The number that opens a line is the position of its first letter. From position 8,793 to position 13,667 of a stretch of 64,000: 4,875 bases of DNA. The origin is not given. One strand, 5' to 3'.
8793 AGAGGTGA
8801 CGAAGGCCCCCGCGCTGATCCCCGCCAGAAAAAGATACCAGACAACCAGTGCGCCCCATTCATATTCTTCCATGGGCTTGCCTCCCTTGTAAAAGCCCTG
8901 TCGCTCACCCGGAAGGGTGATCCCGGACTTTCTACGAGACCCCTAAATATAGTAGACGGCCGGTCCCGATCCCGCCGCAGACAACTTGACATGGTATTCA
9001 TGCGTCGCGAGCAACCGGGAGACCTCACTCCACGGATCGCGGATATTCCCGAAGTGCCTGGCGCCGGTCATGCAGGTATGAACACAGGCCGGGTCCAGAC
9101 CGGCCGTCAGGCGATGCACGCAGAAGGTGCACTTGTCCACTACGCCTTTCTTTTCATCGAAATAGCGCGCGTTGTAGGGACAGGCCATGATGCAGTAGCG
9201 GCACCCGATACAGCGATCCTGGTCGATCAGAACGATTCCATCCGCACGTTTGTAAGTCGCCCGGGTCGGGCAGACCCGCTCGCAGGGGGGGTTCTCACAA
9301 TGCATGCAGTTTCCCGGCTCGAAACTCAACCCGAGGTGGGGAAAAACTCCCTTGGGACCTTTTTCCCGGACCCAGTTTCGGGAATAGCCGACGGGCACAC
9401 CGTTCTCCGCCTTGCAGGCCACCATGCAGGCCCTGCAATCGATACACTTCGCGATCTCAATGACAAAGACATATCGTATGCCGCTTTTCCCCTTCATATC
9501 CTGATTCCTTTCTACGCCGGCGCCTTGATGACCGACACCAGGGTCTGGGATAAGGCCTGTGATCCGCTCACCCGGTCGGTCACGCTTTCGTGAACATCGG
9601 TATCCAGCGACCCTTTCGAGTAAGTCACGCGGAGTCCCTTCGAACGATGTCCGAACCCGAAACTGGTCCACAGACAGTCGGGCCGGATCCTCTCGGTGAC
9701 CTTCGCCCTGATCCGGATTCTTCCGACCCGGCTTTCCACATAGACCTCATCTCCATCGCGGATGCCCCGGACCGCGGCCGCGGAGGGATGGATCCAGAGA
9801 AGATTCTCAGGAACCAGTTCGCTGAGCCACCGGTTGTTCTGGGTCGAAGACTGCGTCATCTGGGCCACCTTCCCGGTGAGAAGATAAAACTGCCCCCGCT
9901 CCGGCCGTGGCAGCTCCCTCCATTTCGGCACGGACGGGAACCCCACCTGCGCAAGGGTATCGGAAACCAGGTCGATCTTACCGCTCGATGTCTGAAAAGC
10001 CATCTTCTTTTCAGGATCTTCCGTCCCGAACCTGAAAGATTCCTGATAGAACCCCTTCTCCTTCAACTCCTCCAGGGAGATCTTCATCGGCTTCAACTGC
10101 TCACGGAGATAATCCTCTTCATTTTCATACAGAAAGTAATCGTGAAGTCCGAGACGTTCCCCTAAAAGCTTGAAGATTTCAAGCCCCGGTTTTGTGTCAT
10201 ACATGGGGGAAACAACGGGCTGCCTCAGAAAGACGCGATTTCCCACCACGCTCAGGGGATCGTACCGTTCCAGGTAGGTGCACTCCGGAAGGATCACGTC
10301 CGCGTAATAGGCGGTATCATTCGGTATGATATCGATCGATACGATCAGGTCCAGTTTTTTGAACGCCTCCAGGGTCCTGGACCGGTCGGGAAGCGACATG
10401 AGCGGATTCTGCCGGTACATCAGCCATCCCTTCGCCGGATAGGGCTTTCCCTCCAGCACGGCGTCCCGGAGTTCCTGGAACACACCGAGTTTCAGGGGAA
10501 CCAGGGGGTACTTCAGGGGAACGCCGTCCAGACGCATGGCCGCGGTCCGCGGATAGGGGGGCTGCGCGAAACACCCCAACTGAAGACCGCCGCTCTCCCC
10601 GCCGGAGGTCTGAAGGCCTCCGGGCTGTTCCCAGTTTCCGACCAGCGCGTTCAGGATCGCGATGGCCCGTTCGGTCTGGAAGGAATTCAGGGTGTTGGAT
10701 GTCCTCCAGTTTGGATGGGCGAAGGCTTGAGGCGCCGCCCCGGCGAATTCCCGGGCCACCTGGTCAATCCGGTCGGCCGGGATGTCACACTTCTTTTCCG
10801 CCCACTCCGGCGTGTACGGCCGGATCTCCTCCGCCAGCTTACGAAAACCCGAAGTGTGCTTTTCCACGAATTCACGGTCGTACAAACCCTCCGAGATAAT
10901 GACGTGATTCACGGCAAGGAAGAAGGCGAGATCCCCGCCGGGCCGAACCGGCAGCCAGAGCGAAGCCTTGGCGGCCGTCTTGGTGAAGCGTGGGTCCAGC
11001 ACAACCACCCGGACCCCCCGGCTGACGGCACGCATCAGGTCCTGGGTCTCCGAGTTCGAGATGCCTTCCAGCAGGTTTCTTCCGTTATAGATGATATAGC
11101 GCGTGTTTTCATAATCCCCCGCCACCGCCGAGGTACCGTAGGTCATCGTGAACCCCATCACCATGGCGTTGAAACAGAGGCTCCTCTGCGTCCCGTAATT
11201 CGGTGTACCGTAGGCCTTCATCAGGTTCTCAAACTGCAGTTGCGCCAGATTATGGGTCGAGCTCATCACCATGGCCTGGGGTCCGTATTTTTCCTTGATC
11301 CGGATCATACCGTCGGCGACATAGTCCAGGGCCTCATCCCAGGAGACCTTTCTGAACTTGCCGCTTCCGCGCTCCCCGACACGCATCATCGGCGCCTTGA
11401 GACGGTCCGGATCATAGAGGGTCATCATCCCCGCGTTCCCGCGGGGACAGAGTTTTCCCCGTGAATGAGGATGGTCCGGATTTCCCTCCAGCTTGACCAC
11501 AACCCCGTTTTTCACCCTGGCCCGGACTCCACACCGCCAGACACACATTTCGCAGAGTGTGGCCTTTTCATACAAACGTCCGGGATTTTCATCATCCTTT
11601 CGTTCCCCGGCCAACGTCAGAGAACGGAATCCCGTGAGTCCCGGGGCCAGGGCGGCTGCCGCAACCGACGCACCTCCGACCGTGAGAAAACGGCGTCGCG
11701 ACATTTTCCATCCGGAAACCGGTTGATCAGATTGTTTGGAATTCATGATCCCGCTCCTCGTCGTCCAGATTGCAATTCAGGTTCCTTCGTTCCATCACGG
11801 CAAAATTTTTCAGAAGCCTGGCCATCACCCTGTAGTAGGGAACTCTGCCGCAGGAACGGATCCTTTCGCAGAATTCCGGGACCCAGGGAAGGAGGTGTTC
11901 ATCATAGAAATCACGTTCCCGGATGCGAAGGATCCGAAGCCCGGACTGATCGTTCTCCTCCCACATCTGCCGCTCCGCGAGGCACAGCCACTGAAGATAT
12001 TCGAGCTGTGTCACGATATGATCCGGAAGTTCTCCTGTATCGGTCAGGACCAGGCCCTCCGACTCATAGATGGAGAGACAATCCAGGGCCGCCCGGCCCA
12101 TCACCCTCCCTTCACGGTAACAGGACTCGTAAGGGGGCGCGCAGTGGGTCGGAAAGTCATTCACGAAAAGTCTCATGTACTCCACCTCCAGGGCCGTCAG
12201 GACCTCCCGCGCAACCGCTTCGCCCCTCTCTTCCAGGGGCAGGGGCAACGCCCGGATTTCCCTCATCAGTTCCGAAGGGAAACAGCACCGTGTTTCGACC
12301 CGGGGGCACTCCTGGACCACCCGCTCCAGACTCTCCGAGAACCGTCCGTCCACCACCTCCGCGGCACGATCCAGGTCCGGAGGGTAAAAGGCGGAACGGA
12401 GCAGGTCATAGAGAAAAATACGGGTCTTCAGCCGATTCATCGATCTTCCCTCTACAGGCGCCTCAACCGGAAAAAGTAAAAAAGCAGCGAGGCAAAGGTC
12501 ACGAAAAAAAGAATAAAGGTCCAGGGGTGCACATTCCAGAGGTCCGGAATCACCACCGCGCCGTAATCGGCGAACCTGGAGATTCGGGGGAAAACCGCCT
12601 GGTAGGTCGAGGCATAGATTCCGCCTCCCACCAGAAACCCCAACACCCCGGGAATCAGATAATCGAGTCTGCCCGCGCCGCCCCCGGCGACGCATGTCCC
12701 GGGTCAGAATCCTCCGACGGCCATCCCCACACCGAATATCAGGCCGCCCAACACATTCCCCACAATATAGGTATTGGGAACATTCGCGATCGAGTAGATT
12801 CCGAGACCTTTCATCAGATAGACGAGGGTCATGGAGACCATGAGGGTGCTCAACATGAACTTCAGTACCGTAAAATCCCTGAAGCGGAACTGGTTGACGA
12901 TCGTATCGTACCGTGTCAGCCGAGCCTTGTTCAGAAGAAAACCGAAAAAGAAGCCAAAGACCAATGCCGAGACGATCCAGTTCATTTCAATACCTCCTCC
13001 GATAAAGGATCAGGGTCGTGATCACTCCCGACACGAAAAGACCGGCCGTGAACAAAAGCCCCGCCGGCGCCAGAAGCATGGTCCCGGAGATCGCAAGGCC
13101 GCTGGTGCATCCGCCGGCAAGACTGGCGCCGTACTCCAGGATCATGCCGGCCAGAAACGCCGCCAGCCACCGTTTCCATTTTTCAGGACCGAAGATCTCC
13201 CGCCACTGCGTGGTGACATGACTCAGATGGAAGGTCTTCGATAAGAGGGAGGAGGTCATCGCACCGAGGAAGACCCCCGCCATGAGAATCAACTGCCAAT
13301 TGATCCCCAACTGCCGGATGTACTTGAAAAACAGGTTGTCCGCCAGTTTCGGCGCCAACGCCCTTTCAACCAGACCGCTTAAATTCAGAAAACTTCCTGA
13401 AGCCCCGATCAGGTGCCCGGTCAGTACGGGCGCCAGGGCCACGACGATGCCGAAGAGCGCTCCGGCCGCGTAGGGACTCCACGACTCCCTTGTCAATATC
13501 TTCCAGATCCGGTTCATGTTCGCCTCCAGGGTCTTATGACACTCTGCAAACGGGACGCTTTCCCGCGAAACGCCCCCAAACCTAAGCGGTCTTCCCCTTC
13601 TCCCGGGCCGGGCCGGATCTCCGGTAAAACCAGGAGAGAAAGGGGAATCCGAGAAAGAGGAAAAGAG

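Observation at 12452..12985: Hidden selenoprotein: YeeE/YedE transporter with UGA at the conserved Cys and a SECIS-like hairpin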

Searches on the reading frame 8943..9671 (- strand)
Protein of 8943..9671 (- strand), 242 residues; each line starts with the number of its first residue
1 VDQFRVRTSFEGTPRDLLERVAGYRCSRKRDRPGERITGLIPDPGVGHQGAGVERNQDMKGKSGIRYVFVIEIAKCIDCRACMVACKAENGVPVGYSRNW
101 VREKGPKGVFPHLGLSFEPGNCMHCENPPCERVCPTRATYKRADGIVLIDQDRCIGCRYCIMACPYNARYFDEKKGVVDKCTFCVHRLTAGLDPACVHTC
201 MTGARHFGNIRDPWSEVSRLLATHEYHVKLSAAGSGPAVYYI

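Call 30: search_protein_families(library=pfam, proteins=[window:8943-9671:-], max_evalue=0.001)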
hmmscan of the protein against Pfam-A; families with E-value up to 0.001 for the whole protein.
window:8943-9671:- (242 aa): 10 families
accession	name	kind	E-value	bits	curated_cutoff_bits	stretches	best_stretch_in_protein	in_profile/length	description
PF13247.11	Fer4_11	-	3.9e-30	104.5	26.2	1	116-209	4-99/100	4Fe-4S dicluster domain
PF12838.12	Fer4_7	-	3.2e-14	53.6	27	2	75-138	1-52/52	4Fe-4S dicluster domain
PF12797.12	Fer4_2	-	3.2e-11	42.8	24.5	2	146-166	2-22/22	4Fe-4S binding domain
PF12837.12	Fer4_6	-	1.6e-10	40.9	25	1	146-168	1-23/24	4Fe-4S binding domain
PF13187.11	Fer4_9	-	8.8e-10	38.9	27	2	75-138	1-51/52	4Fe-4S dicluster domain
PF00037.32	Fer4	-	5.7e-09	35.9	21.1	1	148-169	2-23/24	4Fe-4S binding domain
PF13237.11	Fer4_10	-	1.1e-08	35.3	25.5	2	147-200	2-52/53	4Fe-4S dicluster domain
PF14697.11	Fer4_21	-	2.4e-05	24.8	35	0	148-184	2-44/59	4Fe-4S dicluster domain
PF25160.1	LdpA_Fe-S-bd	-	0.00014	22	27.6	1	125-167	5-41/49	LdpA Fe-S cluster-binding domain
PF13183.11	Fer4_8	-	0.00043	21.2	27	0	73-136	2-66/68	4Fe-4S dicluster domain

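Call 62: search_protein_families(library=ncbifam, proteins=[window:8943-9671:-], max_evalue=0.00001)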
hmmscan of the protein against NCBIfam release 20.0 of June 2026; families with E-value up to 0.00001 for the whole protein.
window:8943-9671:- (242 aa): 31 families (the best 25 are shown)
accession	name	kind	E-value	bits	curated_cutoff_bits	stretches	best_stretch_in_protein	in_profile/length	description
NF045797.1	DsrO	equivalog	1.1e-57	195.2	200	1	53-242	30-234/235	sulfate reduction electron transfer complex DsrMKJOP subunit DsrO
NF011569.0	PRK14993.1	equivalog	3.3e-56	190.5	416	1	59-241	36-221/244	tetrathionate reductase subunit TtrB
TIGR03149.1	cyt_nit_nrfC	equivalog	2.4e-49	167.7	377.6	1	56-242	29-216/225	cytochrome c nitrite reductase Fe-S protein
NF041715.1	arsenate_red_ArrB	equivalog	1.4e-46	159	450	2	66-172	2-107/233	arsenate respiratory reductase iron-sulfur subunit ArrB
TIGR02951.1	DMSO_dmsB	equivalog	3e-37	128.2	214.1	1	67-211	2-154/161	DMSO/selenate family reductase complex B subunit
TIGR03478.1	DMSO_red_II_bet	subfamily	1.4e-36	126.1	480.7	1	95-242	105-253/321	DMSO reductase family type II enzyme, iron-sulfur subunit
NF041782.1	mnquin_red_QrcC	equivalog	2.5e-32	112.4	400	2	67-172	1-119/239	menaquinone reductase iron-sulfur cluster-binding subunit QrcC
NF042979.1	EthbenzDh_ebdB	equivalog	5e-31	107.8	740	1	96-242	128-275/354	ethylbenzene dehydrogenase subunit beta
NF038355.1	FDH3_beta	equivalog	1.2e-29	103.7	240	1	68-185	4-122/180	formate dehydrogenase FDH3 subunit beta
NF008134.0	PRK10882.1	equivalog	1.2e-29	103.4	263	1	116-224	107-222/329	hydrogenase 2 operon protein HybA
TIGR01582.1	FDH-beta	equivalog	1.6e-28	99.6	334.7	1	121-212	92-184/283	formate dehydrogenase subunit beta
NF045715.1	sulf_resp_HmcB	equivalog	6.3e-27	94.5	420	1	119-212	104-200/307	sulfate respiration complex iron-sulfur protein HmcB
TIGR01660.1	narH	equivalog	2.6e-25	88.8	524.05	1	117-210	178-272/492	nitrate reductase subunit beta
NF045766.1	PhenlGlyoxDHPadI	equivalog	2.5e-16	59.5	700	1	72-208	10-136/443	NADH-dependent phenylglyoxylate dehydrogenase subunit beta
NF009451.0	PRK12809.1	equivalog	2.6e-16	59.1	1154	1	69-204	5-133/639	formate-dependent uric acid utilization protein YgfT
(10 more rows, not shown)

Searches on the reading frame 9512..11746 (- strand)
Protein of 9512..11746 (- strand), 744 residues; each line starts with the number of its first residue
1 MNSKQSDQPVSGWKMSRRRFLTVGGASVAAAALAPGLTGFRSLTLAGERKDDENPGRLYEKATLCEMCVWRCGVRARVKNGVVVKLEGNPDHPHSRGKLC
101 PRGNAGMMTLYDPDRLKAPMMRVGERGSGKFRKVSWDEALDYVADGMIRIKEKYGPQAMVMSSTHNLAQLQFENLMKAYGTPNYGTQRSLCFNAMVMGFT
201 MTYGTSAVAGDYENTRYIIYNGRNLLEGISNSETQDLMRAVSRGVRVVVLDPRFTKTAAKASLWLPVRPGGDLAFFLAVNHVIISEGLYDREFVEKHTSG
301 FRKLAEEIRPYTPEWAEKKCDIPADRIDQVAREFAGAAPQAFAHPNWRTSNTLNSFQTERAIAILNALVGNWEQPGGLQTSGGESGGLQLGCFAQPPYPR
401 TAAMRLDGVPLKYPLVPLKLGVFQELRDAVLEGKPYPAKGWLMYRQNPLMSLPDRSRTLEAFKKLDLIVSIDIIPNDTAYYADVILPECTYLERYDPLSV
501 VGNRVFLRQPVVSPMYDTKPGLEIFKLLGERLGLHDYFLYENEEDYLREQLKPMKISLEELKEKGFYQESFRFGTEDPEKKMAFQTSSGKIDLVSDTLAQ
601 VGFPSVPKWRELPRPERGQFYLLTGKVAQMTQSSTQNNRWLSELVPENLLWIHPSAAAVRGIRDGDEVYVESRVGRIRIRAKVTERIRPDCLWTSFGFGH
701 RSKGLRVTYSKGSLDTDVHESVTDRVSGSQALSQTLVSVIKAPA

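Call 30: search_protein_families(library=pfam, proteins=[window:9512-11746:-], max_evalue=0.001)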
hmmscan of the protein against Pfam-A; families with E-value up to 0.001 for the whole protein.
window:9512-11746:- (744 aa): 3 families
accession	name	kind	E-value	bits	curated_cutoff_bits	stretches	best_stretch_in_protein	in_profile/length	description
PF00384.28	Molybdopterin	-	1.7e-52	179.1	24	1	115-531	1-353/353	Molybdopterin oxidoreductase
PF01568.27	Molydop_binding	-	2.3e-21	76.3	26.8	1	620-729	1-103/110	Molydopterin dinucleotide binding domain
PF04879.21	Molybdop_Fe4S4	-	2.2e-15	56.8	22.7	1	62-111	5-54/55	Molybdopterin oxidoreductase Fe4S4 domain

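Call 62: search_protein_families(library=ncbifam, proteins=[window:9512-11746:-], max_evalue=0.00001)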
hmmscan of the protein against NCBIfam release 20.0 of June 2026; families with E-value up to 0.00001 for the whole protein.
window:9512-11746:- (744 aa): 26 families (the best 25 are shown)
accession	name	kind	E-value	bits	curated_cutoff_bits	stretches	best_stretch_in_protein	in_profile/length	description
NF012032.0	PRK15488.1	equivalog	5.5e-192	639.7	694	2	14-567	2-562/759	thiosulfate reductase PhsA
TIGR01591.1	Fdh-alpha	equivalog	1e-89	301.5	666.25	1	63-697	1-642/672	formate dehydrogenase subunit alpha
TIGR02166.1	dmsA_ynfE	subfamily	7.4e-85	285.6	777.7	3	15-303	1-304/794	DMSO/selenate family reductase complex A subunit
TIGR03479.1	DMSO_red_II_alp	subfamily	1.1e-63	215.7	984.75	3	61-298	59-307/913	molybdopterin-dependent oxidoreductase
NF047855.1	AssmNtatRedNasC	equivalog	3e-61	207.6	1100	2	62-337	22-302/708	assimilatory nitrate reductase catalytic subunit NasC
NF041885.1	selenate_YnfE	exception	8.9e-57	192.5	1675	2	16-377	4-403/805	selenate/tellurate reductase subunit YnfE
NF041884.1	selenate_YnfF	exception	9.4e-57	192.5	1650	1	15-692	1-748/798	selenate/tellurate reductase subunit YnfF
NF041714.1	arsenate_red_ArrA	equivalog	1.5e-54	185.4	1600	2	15-300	3-298/848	arsenate respiratory reductase molybdopterin-containing subunit ArrA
NF041783.2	mnquin_red_QrcB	equivalog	5.4e-51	173.6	440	2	55-380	47-367/695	menaquinone reductase molybdopterin-binding-like subunit QrcB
NF011566.1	PRK14990.1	exception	7.6e-51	173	1600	1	22-692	24-766/814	dimethylsulfoxide reductase subunit A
TIGR01553.1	formate-DH-alph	equivalog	4.6e-47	160.4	814.2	2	15-300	2-306/1009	formate dehydrogenase-N subunit alpha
TIGR00509.1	bisC_fam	subfamily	2.4e-46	158.3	1017.55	2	75-377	8-342/772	molybdopterin guanine dinucleotide-containing S/N-oxide reductase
NF041513.1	formate_DH_Act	exception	2e-38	131.9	1400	1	63-302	45-299/1067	formate dehydrogenase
NF011682.0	PRK15102.1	equivalog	2.6e-38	131.7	909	3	242-377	255-395/829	trimethylamine-N-oxide reductase TorA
NF011567.1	PRK14991.1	equivalog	2.1e-37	128.4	1750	2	407-495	590-682/1022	tetrathionate reductase subunit TtrA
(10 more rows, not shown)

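Call 63: search_solved_structures(query=window:9512-11746:-, max_evalue=1e-10)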
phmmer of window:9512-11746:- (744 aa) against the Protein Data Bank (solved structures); distinct sequences matched with E-value up to 1e-10: 54.
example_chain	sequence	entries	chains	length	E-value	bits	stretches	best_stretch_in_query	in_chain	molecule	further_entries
2vpw_A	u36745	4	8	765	4.4e-141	474.8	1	62-741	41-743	THIOSULFATE REDUCTASE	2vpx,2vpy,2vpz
2e7z_A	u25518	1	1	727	9e-62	212.6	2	61-373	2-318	Acetylene hydratase Ahy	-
7qv7_S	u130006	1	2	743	2.8e-61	211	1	59-698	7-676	Hydrogen dependent carbon dioxide reductase subunit FdhF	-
9vap_A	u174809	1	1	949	1.5e-60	208.6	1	12-377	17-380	Formate dehydrogenase molybdopterin-binding subunit FdhA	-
9t1s_L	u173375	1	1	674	2.5e-52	181.4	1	63-702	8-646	formate dehydrogenase (coenzyme F420)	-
6cz7_A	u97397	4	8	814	1.1e-51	179.2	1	62-533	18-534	ArrA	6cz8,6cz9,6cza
1aa6_A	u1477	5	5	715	7.5e-48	166.6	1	62-696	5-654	FORMATE DEHYDROGENASE H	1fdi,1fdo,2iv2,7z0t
7bkb_D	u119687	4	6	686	7.8e-47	163.2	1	59-700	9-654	Formate dehydrogenase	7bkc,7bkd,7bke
7vw6_A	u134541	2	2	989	2.8e-45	158.1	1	60-688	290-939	Formate dehydrogenase | Tungsten-containing formate dehydrogenase alpha subunit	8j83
7e5z_A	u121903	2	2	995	2.8e-45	158.1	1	60-688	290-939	Formate dehydrogenase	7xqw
9wxb_B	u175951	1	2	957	3e-45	158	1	61-698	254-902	Formate dehydrogenase alpha subunit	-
6tg9_A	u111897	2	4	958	1.3e-43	152.6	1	62-698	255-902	Formate dehydrogenase subunit alpha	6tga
8rqz_C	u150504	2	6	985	9.7e-43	149.7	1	38-698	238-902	Probable oxidoreductase YjgC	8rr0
9gzq_A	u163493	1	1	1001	1e-42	149.6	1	38-698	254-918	Probable oxidoreductase YjgC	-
1eu1_A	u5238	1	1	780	3.4e-38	134.6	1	68-692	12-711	DIMETHYL SULFOXIDE REDUCTASE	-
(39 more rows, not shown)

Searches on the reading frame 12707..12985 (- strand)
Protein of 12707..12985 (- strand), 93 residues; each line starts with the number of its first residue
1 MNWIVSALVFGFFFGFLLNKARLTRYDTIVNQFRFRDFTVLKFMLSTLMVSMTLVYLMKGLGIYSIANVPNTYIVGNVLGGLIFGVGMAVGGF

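Call 64: list_cluster_members(proteins=[window:12707-12985:-, window:12990-13517:-, window:18922-20112:-, window:33221-34642:-])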
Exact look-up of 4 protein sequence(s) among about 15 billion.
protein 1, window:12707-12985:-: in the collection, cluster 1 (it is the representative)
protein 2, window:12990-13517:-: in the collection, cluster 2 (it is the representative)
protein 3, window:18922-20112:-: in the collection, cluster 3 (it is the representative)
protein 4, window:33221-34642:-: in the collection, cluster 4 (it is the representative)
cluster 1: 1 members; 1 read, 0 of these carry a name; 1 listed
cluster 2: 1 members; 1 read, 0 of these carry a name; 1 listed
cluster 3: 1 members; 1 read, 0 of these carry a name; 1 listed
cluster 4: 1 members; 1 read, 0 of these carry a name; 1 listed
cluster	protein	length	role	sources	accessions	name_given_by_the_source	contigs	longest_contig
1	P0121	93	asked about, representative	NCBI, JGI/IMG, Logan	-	-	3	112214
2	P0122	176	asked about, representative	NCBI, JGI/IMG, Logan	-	-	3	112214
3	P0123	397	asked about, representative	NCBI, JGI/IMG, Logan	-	-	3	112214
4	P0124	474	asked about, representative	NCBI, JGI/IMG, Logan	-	-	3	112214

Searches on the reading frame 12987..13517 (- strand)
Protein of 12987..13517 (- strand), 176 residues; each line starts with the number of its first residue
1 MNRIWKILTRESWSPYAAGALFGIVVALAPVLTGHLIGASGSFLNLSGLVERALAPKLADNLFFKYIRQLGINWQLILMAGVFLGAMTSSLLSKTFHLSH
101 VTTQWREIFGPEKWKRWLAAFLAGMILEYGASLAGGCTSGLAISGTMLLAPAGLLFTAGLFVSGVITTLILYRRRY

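Call 5: search_protein_families(library=pfam, proteins=[window:12987-13517:-], max_evalue=0.01)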
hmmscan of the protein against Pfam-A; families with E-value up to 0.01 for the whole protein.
window:12987-13517:- (176 aa): 1 family
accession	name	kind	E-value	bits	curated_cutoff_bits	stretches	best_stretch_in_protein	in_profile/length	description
PF04143.19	Sulf_transp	-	6.5e-18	65.8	27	1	4-165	168-309/310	Sulphur transport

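Call 6: search_protein_families(library=ncbifam, proteins=[window:12987-13517:-], max_evalue=0.01)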
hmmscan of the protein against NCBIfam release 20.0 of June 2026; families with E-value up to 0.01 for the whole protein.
window:12987-13517:- (176 aa): 3 families
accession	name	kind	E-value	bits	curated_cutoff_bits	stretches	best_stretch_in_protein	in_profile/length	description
NF052577.1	ThSTportTsuASprch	equivalog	1e-07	31.6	400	1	61-174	227-330/330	thiosulfate transporter TsuA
NF033796.1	selen_YedE_FdhT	exception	1.1e-06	28.1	350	1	10-138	4-125/387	selenium metabolism membrane protein YedE/FdhT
NF041049.1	thio_trans_TsuA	exception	0.00019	20.6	645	1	6-167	190-330/348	thiosulfate utilization transporter TsuA/YeeE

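Call 34: find_encoding_contigs(protein=window:12987-13517:-, flank=10000, max_places=6)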
Protein window:12987-13517:- (176 aa): 5 contigs read that carry it; 5 places shown.
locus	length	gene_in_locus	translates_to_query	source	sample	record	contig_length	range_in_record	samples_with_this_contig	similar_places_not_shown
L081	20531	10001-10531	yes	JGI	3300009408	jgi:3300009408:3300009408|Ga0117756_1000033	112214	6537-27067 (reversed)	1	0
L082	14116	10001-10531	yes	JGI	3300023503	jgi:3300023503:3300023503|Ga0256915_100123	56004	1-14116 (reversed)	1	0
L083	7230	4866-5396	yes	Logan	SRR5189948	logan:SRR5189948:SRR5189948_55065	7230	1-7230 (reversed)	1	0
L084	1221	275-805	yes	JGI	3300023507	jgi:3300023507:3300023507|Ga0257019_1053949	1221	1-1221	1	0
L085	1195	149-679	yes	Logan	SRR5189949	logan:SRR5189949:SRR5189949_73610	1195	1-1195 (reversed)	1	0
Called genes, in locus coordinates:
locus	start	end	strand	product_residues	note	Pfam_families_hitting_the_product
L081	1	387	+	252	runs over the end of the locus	PF01975:SurE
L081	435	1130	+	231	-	PF00398:RrnaAD (faint), PF01135:PCMT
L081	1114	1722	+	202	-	PF09335:VTT_dom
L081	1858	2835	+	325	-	PF00140:Sigma70_r1_2, PF04542:Sigma70_r2, PF04539:Sigma70_r3, PF04545:Sigma70_r4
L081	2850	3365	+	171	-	PF00156:Pribosyltran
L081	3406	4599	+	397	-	PF00438:S-AdoMet_synt_N, PF02772:S-AdoMet_synt_M, PF02773:S-AdoMet_synt_C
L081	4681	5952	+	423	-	PF05221:AdoHcyase, PF02826:2-Hacid_dh_C, PF00670:AdoHcyase_NAD, PF07991:KARI_N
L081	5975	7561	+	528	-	PF28550:DUF8436, PF01266:DAO (faint), PF03486:HI0933_like (faint), PF21688:FAD-depend_C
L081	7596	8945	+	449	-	PF00072:Response_reg, PF00158:Sigma54_activat, PF13191:AAA_16, PF14532:Sigma54_activ_2, PF07728:AAA_5 (weak), PF25601:AAA_lid_14, PF02954:HTH_8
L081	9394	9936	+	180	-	-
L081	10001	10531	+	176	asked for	PF04143:Sulf_transp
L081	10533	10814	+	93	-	PF04143:Sulf_transp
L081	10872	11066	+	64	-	-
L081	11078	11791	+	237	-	PF02613:Nitrate_red_del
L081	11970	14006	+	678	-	PF04879:Molybdop_Fe4S4, PF00384:Molybdopterin, PF01568:Molydop_binding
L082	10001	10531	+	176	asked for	PF04143:Sulf_transp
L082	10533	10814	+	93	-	PF04143:Sulf_transp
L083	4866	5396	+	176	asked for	PF04143:Sulf_transp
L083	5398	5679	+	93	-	PF04143:Sulf_transp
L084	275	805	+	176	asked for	PF04143:Sulf_transp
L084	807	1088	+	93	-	PF04143:Sulf_transp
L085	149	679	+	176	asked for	PF04143:Sulf_transp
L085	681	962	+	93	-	PF04143:Sulf_transp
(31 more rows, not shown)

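Call 39: search_solved_structures(query=window:12987-13517:-, max_evalue=1, show_alignments=2)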
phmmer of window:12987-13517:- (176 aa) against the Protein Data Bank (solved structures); distinct sequences matched with E-value up to 1: 1.
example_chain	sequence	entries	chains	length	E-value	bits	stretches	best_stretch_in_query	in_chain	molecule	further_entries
9io5_A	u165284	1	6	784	0.74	13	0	57-101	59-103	G1-ATPase subunit beta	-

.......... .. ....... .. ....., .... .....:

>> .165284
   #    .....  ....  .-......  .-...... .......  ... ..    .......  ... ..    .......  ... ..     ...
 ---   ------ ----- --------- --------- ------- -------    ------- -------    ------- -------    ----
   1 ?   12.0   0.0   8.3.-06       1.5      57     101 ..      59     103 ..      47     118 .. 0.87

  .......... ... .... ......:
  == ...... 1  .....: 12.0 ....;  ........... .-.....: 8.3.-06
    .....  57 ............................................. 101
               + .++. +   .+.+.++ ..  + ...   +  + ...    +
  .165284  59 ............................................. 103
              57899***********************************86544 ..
